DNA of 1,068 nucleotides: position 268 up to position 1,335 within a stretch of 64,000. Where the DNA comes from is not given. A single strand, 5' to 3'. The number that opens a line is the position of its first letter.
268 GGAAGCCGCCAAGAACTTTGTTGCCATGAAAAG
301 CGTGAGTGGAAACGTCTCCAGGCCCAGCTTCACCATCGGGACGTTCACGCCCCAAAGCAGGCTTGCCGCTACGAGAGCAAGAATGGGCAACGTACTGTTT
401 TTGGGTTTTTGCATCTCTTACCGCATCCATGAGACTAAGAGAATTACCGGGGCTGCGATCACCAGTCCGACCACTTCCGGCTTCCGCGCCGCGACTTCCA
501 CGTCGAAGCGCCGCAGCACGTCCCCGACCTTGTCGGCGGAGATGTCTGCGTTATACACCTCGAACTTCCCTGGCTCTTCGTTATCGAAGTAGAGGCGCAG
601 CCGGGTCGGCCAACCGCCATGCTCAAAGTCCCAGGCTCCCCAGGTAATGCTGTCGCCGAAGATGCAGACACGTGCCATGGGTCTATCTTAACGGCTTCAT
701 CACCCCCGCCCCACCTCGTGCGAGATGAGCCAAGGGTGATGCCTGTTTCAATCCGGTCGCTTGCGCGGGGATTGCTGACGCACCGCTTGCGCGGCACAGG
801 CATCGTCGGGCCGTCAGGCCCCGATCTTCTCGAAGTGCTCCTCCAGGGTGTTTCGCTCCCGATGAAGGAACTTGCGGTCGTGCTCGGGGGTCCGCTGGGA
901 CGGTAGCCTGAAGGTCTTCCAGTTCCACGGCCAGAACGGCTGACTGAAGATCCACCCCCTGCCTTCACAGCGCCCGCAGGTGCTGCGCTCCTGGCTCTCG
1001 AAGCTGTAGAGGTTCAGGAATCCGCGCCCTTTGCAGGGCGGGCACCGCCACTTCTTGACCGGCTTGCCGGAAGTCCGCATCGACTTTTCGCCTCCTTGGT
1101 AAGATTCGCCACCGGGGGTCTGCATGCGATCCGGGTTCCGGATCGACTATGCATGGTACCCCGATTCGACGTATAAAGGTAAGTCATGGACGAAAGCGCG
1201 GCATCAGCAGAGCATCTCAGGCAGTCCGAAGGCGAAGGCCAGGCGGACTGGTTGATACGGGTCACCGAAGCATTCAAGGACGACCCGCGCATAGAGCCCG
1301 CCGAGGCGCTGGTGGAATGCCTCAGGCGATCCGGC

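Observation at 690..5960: Duplicated module: small DnaJ-like zinc-ribbon protein plus a 99-bp structured element conserved better than the protein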

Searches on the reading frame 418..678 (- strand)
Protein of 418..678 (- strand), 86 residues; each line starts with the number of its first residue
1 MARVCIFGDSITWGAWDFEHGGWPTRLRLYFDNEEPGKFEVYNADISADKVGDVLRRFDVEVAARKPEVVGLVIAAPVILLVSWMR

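Call 8: search_protein_families(library=pfam, proteins=[window:418-678:-], max_evalue=0.1)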
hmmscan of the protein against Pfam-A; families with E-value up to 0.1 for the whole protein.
window:418-678:- (86 aa): 2 families
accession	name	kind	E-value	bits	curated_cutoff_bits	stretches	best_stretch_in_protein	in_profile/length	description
PF13472.12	Lipase_GDSL_2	-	2.1e-06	28.8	32.9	1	6-72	1-68/178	GDSL-like Lipase/Acylhydrolase family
PF00657.28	Lipase_GDSL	-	0.0025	18.4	23.6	1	5-71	2-81/208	GDSL-like Lipase/Acylhydrolase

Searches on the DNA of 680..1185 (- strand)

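Call 42: search_dna_similar(query=window:690-1185:-, collection=phages, mode=distant, max_evalue=0.01)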
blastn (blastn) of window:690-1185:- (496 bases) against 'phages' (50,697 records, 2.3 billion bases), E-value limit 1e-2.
No match.

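Call 43: search_dna_similar(query=window:690-1185:-, collection=plasmids, mode=distant, max_evalue=0.01)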
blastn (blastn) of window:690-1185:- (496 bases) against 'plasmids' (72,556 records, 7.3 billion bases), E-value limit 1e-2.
No match.

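Call 48: build_rna_model(alignment_id=A5, structure=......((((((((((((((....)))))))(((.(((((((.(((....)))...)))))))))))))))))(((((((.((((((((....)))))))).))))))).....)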
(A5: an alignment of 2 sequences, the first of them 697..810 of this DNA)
Model R1 built from alignment A5 (2 sequences, 114 columns); structure: as given.
model positions 114; base pairs 42; branch points 2; effective number of sequences 0.61; information 0.59 bits per position. Calibrated on 0.2 Mb of random sequence (short: E-values are rough).
structure used (alignment columns):
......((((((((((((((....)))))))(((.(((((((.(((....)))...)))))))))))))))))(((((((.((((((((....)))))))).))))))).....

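Call 49: search_with_rna_model(model_id=R1, sources=[window, L001, L005, L006], filters=off, max_evalue=10)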
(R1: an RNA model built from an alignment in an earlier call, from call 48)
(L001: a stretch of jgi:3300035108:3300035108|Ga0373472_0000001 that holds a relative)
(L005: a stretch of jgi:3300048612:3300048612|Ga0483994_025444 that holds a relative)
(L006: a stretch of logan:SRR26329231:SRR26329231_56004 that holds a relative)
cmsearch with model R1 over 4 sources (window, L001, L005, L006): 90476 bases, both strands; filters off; matches with E-value up to 10: 103.
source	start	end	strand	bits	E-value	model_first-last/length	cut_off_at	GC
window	5520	5633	-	134.2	1.7e-30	1-114/114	no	0.61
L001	10324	10437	+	134.2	1.7e-30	1-114/114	no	0.61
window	697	810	-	131.1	9.8e-30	1-114/114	no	0.66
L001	15147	15260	+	131.1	9.8e-30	1-114/114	no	0.66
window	5504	5565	+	28.8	4.8e-05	1-114/114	no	0.58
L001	10392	10453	-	28.8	4.8e-05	1-114/114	no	0.58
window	655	742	+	24.9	0.00043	1-114/114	no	0.6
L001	15215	15302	-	24.9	0.00043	1-114/114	no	0.6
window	58041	58100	-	23.2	0.0011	1-114/114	no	0.7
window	40717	40775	+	17.6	0.025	1-114/114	no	0.76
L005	25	138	+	14.4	0.15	1-114/114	no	0.58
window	8824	8925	+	14.4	0.15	1-114/114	no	0.64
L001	7032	7133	-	14.4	0.15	1-114/114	no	0.64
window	59878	59977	+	12.9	0.35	1-114/114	no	0.7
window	37097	37149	-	12.1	0.54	1-114/114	no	0.74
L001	17053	17108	-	10.7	1.1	1-114/114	no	0.66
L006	2432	2459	+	10.6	1.2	36-63/114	no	0.5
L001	4482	4608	+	10.4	1.4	1-114/114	no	0.69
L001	13305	13399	+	10.3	1.5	1-114/114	no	0.72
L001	1257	1342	-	9.8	2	1-114/114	no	0.62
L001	17428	17526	-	9.7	2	1-114/114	no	0.69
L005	93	155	-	9.6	2.1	1-114/114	no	0.65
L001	5487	5581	-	9.2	2.6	1-114/114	no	0.65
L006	1937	2028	+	9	2.9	1-114/114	no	0.64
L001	10116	10241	-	8.4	4.3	1-114/114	no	0.62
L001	11230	11313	+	8.3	4.4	1-114/114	no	0.65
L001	2076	2182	-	8.1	5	1-114/114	no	0.72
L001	7031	7079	+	7.9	5.6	1-114/114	no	0.65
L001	6258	6348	-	7.7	6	1-114/114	no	0.69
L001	3300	3379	-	7.6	6.4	1-114/114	no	0.61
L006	297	320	+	7.5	6.7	80-103/114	no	0.75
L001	10927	10955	+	7.5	7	35-63/114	no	0.79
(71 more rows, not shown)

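Call 57: search_with_rna_model(model_id=R1, sources=[L127], filters=off, max_evalue=0.1)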
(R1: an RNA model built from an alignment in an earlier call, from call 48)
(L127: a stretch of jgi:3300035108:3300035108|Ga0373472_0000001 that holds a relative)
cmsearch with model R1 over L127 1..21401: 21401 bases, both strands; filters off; matches with E-value up to 0.1: 3.
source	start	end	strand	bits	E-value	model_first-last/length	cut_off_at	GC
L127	15547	15606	+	23.2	0.00027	1-114/114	no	0.7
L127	9291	9400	+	12.9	0.081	1-114/114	no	0.62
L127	13670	13769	-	12.9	0.083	1-114/114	no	0.7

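Call 80: search_rna_families(source=window, start=680, end=830, threshold=evalue, max_evalue=10, show_alignments=2)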
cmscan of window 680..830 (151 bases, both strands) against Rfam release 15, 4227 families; matches with E-value up to 10: 5.
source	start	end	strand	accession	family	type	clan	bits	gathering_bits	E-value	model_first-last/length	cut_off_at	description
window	700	739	-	RF00926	MIR1151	Gene; miRNA;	-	16.4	90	3.4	1-110/110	no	MIR1151 microRNA precursor family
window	745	778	-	RF01323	CRISPR-DR10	Gene; CRISPR;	-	13.5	39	1.7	1-37/37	no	CRISPR RNA direct repeat element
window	798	820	+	RF02940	COG3860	Cis-reg;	-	12.5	42.5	0.88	18-40/54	no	COG3860 RNA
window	680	706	-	RF01304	sR5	Gene; snRNA; snoRNA; CD-box;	-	9.9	40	3.6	1-28/53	3'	Small nucleolar RNA sR5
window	728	741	+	RF01142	sR19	Gene; snRNA; snoRNA; CD-box;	-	8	45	8.8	50-63/63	no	Small nucleolar RNA sR19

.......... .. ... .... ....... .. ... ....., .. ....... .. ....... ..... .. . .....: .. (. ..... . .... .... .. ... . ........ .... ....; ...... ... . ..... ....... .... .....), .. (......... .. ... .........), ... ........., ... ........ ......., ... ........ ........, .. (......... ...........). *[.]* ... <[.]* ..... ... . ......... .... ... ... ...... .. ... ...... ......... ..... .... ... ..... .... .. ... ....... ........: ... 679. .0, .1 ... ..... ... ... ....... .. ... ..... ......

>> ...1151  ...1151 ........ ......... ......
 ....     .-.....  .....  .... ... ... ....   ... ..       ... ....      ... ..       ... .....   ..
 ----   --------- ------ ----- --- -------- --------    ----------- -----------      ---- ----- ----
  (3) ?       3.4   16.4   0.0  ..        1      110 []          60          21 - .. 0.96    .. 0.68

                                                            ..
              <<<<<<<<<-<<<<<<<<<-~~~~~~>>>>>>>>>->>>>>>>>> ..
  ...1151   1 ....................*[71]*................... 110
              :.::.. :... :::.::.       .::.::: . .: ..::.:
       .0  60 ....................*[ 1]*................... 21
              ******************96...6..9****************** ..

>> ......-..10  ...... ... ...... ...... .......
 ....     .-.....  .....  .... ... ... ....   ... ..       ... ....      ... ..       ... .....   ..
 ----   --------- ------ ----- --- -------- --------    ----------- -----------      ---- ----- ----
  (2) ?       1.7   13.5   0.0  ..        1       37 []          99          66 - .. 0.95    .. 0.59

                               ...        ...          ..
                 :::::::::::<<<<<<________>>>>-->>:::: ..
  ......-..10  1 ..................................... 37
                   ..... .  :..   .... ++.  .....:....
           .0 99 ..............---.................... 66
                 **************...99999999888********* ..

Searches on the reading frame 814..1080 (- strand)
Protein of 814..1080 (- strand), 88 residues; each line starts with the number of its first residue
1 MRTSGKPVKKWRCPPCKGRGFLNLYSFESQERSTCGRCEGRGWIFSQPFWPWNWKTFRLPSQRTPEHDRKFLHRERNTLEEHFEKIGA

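Call 8: search_protein_families(library=pfam, proteins=[window:814-1080:-], max_evalue=0.1)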
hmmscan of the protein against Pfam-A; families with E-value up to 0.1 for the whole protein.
window:814-1080:- (88 aa): 4 families
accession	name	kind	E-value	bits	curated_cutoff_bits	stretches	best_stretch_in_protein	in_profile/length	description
PF00684.25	DnaJ_CXXCXGXG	-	3e-05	24.6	32.7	1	9-46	13-55/65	DnaJ central domain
PF17253.7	DUF5320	-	0.0076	17.8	27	1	32-86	34-92/99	Family of unknown function (DUF5320)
PF15777.11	Anti-TRAP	-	0.059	13.8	32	0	13-45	13-43/59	Tryptophan RNA-binding attenuator protein inhibitory protein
PF17302.8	DUF5351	-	0.072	13.8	27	0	13-24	1-12/29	Family of unknown function (DUF5351)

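Call 63: search_protein_families(library=padloc, proteins=[window:814-1080:-], max_evalue=0.01)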
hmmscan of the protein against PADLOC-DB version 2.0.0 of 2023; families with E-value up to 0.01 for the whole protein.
window:814-1080:- (88 aa): 0 families

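Call 64: search_protein_families(library=ncbifam, proteins=[window:814-1080:-], max_evalue=0.01)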
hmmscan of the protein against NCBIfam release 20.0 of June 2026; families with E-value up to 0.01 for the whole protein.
window:814-1080:- (88 aa): 2 families
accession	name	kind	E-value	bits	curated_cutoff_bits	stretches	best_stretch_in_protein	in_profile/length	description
NF058604.1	RtpA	equivalog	0.00012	22.1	65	1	12-45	11-36/50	anti-TRAP protein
TIGR02349.1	DnaJ_bact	equivalog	0.0036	16.7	377.2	1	11-47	161-201/354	molecular chaperone DnaJ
